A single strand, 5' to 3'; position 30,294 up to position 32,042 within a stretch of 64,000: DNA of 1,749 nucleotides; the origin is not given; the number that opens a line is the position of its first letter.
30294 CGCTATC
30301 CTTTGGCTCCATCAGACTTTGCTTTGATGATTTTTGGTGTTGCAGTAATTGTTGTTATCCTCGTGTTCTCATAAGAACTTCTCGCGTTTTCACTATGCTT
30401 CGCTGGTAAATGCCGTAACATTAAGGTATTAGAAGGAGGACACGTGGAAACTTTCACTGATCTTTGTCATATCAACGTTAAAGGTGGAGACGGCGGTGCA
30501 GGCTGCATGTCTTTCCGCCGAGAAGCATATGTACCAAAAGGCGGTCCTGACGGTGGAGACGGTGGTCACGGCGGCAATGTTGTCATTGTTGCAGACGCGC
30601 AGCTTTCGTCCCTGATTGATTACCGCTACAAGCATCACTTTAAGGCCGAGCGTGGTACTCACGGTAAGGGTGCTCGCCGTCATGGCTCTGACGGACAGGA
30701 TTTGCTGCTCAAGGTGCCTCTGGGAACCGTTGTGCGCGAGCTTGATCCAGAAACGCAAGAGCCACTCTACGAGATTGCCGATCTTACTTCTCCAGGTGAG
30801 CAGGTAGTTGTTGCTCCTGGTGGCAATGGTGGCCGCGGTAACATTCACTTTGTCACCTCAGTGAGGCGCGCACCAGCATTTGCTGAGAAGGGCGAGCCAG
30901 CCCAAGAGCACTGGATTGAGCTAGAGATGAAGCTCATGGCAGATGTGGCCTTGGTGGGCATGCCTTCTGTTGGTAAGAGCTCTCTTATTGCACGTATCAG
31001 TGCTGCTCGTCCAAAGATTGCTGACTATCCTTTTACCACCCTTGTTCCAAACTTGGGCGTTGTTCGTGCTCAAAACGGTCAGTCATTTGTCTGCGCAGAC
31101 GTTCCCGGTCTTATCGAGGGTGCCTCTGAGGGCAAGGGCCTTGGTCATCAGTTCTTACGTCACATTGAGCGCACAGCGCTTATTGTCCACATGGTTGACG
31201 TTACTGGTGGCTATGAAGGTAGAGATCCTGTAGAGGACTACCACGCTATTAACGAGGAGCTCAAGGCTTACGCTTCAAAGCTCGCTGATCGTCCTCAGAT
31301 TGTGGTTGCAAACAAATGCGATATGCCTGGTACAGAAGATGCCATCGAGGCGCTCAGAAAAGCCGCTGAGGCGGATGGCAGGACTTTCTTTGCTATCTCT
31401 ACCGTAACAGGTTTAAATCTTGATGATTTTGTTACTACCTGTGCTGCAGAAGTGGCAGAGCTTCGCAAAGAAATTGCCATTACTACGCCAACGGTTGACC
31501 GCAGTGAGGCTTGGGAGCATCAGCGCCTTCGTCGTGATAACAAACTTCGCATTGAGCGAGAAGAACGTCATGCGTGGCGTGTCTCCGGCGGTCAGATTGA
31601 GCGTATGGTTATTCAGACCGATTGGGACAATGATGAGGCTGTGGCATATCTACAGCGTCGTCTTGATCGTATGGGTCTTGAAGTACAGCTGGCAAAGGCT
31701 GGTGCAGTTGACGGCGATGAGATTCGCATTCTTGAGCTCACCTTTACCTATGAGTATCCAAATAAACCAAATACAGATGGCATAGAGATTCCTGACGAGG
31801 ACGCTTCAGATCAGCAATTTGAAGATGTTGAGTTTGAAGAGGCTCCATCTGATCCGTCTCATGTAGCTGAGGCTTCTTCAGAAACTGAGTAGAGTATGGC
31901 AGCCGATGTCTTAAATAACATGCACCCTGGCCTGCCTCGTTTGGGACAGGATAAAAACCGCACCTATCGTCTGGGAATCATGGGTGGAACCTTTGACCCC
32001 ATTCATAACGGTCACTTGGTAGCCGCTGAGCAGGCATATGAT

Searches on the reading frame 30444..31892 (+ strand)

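Call 4: search_protein_families(library=pfam, proteins=[window:30444-31892:+], max_evalue=0.01)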
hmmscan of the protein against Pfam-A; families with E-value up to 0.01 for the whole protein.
window:30444-31892:+ (482 aa): 5 families
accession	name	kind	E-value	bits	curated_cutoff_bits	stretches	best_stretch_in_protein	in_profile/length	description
PF01018.28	GTP1_OBG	-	3.3e-59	199.4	27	1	6-164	2-155/155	GTP1/OBG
PF01926.29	MMR_HSR1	-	1.7e-26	93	21.9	1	167-291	1-113/113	50S ribosome-binding GTPase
PF09269.16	DUF1967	-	2.6e-22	79.1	27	1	370-436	3-70/70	Domain of unknown function (DUF1967)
PF02421.24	FeoB_N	-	7.2e-08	32.5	27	1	167-253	2-88/156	Ferrous iron transport protein B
PF00071.28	Ras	-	0.0011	19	21.6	0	267-337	91-160/162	Ras family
